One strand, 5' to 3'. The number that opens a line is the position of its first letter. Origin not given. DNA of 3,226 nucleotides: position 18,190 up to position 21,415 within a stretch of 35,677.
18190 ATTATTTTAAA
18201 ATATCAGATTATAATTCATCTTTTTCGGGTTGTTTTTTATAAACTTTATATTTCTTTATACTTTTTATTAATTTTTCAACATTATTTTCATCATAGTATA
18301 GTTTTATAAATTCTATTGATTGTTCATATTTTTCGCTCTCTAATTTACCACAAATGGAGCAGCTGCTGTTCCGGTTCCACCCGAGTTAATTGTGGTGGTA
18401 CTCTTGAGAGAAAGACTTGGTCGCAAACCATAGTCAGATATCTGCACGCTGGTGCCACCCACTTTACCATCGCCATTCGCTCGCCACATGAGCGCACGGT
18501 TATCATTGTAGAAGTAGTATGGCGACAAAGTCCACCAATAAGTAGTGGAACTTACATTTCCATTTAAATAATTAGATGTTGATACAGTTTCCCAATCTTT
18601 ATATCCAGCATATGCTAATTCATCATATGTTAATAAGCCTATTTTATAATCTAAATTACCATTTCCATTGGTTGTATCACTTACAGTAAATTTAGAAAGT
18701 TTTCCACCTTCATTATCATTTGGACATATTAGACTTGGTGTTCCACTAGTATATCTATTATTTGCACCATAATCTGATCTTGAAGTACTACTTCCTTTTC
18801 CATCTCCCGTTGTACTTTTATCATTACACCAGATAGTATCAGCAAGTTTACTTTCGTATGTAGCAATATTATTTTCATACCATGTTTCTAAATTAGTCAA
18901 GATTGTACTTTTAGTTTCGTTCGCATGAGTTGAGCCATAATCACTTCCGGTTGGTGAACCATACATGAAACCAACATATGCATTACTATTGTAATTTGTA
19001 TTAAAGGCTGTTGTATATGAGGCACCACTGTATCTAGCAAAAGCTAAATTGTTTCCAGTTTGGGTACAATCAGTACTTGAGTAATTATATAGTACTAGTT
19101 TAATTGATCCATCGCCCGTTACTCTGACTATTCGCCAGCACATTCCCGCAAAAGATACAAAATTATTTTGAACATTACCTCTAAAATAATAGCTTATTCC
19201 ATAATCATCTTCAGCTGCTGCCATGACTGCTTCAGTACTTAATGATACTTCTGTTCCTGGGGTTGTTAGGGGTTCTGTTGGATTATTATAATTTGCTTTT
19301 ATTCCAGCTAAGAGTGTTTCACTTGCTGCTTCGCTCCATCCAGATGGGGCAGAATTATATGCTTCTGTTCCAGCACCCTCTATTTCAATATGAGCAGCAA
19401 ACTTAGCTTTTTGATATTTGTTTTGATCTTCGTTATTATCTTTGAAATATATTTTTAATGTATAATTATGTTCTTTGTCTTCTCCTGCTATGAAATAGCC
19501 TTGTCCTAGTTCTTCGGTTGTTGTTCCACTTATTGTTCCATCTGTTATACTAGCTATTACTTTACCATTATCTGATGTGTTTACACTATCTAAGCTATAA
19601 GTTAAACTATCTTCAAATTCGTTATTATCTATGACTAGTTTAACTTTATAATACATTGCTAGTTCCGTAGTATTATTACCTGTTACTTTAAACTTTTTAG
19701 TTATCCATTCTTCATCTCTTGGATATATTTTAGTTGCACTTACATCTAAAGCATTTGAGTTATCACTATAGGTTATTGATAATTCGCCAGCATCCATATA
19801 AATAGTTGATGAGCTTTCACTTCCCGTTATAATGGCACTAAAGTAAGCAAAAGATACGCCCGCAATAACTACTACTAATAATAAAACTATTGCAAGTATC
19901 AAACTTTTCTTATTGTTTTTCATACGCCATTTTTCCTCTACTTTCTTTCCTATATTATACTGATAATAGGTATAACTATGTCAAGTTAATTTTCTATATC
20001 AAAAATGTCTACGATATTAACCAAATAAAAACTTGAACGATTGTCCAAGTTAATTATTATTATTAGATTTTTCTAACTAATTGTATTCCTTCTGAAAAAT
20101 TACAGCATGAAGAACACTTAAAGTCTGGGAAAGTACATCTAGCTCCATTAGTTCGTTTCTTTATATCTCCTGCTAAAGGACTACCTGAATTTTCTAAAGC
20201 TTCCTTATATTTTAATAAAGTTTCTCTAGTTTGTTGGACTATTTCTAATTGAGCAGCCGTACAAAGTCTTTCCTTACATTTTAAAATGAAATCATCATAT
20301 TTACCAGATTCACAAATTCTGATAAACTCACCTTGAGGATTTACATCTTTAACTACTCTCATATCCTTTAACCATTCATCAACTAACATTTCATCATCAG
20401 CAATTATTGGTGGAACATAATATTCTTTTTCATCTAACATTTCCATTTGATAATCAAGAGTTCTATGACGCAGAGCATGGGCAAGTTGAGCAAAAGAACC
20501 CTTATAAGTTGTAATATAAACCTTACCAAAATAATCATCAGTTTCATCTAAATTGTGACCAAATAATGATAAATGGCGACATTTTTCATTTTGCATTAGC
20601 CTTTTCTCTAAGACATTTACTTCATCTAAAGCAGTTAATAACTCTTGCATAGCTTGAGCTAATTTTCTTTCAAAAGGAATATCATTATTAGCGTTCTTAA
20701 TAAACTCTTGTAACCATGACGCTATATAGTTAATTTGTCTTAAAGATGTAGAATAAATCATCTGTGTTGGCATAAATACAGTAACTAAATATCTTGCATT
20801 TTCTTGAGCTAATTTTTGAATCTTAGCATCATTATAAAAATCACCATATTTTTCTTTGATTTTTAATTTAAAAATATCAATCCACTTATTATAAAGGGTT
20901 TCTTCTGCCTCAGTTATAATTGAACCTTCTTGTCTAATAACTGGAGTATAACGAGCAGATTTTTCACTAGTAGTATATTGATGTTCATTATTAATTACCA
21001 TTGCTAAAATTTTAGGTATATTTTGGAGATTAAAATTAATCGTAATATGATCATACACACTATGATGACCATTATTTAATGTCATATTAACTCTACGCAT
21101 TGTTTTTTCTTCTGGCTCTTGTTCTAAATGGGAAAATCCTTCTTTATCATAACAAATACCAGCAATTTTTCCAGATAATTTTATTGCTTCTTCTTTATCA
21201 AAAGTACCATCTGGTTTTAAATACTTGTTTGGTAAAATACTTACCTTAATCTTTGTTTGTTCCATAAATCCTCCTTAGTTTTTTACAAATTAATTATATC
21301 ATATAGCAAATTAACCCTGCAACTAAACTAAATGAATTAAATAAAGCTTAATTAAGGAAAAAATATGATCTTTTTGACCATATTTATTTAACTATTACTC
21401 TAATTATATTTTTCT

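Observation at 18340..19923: SipW-cognate (TasA/camelysin-type) signal peptide on a 527-aa protein with a compositionally foreign 3' end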

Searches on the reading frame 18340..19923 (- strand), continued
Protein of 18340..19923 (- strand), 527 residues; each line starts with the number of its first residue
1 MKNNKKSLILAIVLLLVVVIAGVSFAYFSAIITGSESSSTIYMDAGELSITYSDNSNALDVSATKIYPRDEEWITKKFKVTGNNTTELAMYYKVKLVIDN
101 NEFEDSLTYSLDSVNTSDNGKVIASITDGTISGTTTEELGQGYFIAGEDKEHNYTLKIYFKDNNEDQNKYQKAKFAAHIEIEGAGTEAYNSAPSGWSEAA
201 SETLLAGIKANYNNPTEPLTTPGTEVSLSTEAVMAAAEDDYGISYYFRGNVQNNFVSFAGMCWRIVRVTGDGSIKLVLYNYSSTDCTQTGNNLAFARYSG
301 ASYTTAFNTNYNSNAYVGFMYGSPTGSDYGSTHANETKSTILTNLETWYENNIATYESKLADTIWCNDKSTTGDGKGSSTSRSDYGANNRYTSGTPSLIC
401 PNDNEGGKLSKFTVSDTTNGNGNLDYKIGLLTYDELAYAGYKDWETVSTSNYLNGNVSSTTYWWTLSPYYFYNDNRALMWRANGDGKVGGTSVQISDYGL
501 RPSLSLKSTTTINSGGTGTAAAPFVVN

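Call 72: list_cluster_members(proteins=[P0001, P0002, P0376, P0381, P0359, P0095, P0120])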
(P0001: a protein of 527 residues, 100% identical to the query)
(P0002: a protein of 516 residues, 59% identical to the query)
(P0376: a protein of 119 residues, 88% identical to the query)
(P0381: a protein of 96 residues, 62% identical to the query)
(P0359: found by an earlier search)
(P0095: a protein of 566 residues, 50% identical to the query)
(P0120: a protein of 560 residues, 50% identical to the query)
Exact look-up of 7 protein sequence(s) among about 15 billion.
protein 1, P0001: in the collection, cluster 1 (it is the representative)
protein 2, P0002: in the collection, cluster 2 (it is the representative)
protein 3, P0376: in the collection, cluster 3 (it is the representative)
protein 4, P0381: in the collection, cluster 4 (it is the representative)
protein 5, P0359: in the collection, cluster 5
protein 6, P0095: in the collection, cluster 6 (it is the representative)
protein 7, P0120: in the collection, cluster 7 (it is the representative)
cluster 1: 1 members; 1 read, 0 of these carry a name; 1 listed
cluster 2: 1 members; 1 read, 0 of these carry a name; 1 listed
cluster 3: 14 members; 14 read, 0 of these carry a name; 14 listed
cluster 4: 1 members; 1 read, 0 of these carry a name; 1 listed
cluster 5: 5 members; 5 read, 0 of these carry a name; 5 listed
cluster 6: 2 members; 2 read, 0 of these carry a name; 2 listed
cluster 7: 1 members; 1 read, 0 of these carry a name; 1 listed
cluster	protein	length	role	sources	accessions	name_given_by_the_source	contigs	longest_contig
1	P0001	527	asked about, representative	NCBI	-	-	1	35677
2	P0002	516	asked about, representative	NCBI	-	-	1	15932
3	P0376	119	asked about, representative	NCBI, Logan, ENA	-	-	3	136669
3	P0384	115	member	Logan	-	-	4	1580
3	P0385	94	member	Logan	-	-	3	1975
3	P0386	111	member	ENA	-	-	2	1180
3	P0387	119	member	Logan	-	-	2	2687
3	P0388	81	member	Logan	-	-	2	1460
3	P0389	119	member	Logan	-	-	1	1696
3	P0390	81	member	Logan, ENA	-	-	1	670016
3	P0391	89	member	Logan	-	-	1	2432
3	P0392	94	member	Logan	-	-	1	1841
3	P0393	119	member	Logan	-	-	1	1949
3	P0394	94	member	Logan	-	-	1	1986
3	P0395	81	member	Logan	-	-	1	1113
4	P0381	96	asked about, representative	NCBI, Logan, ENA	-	-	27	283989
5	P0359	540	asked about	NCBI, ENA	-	-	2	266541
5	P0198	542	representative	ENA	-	-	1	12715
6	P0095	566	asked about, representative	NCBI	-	-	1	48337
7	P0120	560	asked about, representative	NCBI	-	-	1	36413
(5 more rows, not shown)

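Call 78: fold_search(model_id=the predicted structure, library=viral)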
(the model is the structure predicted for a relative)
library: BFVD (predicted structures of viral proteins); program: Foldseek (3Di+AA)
matches with E <= 10: 1649; with E <= 0.001: 28
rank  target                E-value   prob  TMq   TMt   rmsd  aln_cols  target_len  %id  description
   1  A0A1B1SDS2            3.5e-05  0.82  0.14  0.08  40.6       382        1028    9  (no name in the UniProt tables at hand)
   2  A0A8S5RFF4            4.2e-05  0.85  0.19  0.19  29.8       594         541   11  Uncharacterized protein [virus sp. ctQmo6]
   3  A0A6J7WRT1            7.7e-05  0.77  0.07  0.09  16.9       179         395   12  Uncharacterized protein [uncultured Caudovirales phage]
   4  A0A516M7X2            1.6e-04  1.00  0.14  0.34   8.3       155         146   16  (no name in the UniProt tables at hand)
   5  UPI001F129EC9         2.4e-04  0.93  0.11  0.09  11.5       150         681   13  (no name look-up for this kind of identifier)
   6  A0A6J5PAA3            2.4e-04  0.69  0.13  0.07  16.9       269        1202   12  Uncharacterized protein [uncultured Caudovirales phage]
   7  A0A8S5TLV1            2.5e-04  0.99  0.13  0.13  11.7       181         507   13  Uncharacterized protein [Podoviridae sp. ctO1718]
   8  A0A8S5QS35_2          2.5e-04  0.96  0.17  0.12  12.9       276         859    9  Tail protein [Myoviridae sp. ctX172]
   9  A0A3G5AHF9            3.5e-04  0.99  0.14  0.28   9.2       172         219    8  Uncharacterized protein [Solivirus sp.]
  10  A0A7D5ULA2            3.5e-04  0.72  0.09  0.10  17.4       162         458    9  Uncharacterized protein [Scale drop disease virus]
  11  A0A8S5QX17            3.7e-04  0.77  0.22  0.19  25.1       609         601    9  Concanavalin A-like lectin/glucanase superfamily protein [Siphoviridae sp. ctcuE16]
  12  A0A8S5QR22            3.9e-04  1.00  0.15  0.41   7.2       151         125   10  Uncharacterized protein [Myoviridae sp. ctgXL3]
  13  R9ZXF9                3.9e-04  0.95  0.12  0.11  16.0       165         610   10  (no name in the UniProt tables at hand)
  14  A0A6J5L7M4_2          4.1e-04  0.97  0.13  0.07  12.1       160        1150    8  Tip attachment protein J [uncultured Caudovirales phage]
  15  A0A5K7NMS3            4.9e-04  0.96  0.12  0.08  14.6       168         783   14  (no name in the UniProt tables at hand)
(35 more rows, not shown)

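Call 94: search_protein_representatives(protein=window:18340-19923:-)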
Query: 527 residues. Proteins with E-value up to 0.001 (for the whole library): 5719; up to 1e-10: 3786; up to 1e-30: 794. The best 150 are listed.
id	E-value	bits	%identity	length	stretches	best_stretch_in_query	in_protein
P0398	1.3e-180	618.0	37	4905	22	336-526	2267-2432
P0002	1.2e-173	595.0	57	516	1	1-526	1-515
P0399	1.8e-173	594.5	45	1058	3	202-525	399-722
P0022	2.9e-165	567.3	56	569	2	2-377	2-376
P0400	1.3e-148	512.4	57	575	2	1-382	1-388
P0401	1.9e-145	502.0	55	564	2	2-380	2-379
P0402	3.2e-134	464.9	54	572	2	5-373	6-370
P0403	1.1e-133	463.1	40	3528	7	241-526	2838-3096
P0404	3.9e-129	448.2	45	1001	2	153-526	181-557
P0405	5.8e-129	447.6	51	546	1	2-527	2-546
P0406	8.0e-129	447.1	46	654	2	79-527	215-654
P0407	9.0e-127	440.4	40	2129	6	233-526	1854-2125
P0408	1.2e-125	436.7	50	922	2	204-526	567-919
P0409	2.1e-124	432.5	47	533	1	2-526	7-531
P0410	3.9e-124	431.7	47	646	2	59-526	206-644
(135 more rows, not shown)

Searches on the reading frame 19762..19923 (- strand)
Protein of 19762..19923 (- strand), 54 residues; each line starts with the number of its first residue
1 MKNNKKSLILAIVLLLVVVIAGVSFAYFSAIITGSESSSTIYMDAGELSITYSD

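Call 62: search_protein_families(library=ncbifam, proteins=[window:19762-19923:-], max_evalue=10)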
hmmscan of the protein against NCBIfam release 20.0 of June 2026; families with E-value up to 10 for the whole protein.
seq(54 aa): 8 families
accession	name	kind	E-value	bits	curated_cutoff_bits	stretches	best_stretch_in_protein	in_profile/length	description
NF007484.0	PRK10077.1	equivalog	0.0092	14.9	608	1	3-51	4-51/480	D-xylose transporter XylE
TIGR04090.1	exp_by_SipW_IV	subfamily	0.016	15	60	1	5-33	1-28/241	BsaA family SipW-dependent biofilm matrix protein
NF040942.2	hypo_ExtJ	equivalog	0.026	14.9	52.5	1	5-27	2-24/77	selenite/tellurite reduction operon protein ExtJ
TIGR04088.1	cognate_SipW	domain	0.028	14.6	19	1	10-30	1-21/34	SipW-dependent-type signal peptide-containing protein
NF004285.1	PRK05696.1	equivalog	0.069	12.9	179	1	3-34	15-44/171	flagellar basal body-associated protein FliL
TIGR00998.1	8a0101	subfamily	0.071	12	390.8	1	7-51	2-46/334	EmrA/EmrK family multidrug efflux transporter periplasmic adaptor subunit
NF009420.1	PRK12785.1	equivalog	0.11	12.2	197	1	2-32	16-46/161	flagellar basal body-associated protein FliL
NF051431.1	Rv0361_Cterm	subfamily_domain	0.22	11.7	37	1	5-30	2-27/140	Rv0361 family membrane protein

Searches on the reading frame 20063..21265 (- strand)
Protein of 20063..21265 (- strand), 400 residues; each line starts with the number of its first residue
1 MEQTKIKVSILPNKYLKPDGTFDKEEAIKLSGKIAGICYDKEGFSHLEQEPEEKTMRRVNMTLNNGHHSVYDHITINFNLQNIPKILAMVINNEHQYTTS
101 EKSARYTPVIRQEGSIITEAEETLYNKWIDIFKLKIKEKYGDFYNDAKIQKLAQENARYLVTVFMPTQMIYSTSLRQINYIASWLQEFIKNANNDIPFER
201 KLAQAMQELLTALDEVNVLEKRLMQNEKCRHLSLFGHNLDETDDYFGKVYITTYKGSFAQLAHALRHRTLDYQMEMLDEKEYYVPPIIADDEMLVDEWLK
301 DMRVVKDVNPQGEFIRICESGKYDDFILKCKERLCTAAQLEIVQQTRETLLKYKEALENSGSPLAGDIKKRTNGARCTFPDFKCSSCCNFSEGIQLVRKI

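Call 15: search_protein_families(library=pfam, proteins=[window:20063-21265:-], max_evalue=0.001)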
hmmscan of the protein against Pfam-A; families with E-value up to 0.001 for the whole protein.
window:20063-21265:- (400 aa): 1 family
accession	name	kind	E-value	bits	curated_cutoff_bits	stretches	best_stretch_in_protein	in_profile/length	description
PF02511.20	Thy1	-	3.3e-16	60.1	24.8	1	27-178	9-158/191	Thymidylate synthase complementing protein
